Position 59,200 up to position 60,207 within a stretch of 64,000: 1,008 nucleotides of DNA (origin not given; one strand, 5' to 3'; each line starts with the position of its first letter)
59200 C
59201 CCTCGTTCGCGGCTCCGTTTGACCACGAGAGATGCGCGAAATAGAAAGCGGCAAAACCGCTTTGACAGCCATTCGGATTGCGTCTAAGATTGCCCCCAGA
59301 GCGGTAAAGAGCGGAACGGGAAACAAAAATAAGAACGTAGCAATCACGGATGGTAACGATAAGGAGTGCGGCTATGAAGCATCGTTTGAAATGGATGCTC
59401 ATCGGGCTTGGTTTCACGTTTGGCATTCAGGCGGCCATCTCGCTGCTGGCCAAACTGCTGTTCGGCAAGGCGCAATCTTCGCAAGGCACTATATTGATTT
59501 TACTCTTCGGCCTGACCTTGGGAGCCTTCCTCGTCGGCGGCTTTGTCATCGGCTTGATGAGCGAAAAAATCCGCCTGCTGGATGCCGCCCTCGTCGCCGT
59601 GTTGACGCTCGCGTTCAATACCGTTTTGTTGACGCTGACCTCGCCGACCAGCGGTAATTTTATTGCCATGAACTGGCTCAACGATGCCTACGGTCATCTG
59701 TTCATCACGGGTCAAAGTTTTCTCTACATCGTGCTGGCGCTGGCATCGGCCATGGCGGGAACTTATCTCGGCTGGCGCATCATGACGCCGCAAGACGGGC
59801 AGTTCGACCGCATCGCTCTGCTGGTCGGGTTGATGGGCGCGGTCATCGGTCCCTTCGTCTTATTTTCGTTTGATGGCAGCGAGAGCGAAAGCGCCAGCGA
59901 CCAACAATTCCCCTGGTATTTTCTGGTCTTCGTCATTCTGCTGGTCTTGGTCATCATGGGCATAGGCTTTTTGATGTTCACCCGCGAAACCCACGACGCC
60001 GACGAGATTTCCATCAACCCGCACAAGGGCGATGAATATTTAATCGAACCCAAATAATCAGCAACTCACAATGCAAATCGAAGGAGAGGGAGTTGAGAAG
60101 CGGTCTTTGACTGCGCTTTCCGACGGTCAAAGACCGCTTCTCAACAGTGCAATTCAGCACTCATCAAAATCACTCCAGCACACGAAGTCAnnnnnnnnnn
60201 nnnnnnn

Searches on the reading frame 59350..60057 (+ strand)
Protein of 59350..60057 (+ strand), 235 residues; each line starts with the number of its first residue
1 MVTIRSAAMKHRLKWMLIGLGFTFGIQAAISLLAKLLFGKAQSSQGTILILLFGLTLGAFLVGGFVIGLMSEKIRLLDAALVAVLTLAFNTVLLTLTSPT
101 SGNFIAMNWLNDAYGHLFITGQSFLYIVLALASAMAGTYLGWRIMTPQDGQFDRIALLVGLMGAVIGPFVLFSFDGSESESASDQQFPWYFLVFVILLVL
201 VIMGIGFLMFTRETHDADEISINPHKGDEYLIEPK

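Call 15: search_protein_families(library=pfam, proteins=[window:59350-60057:+], max_evalue=0.01)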
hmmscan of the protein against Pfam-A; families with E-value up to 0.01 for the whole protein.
window:59350-60057:+ (235 aa): 0 families

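Call 84: search_protein_families(library=padloc, proteins=[window:59350-60057:+], max_evalue=0.001)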
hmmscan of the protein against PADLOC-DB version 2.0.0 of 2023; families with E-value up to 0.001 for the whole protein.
window:59350-60057:+ (235 aa): 0 families
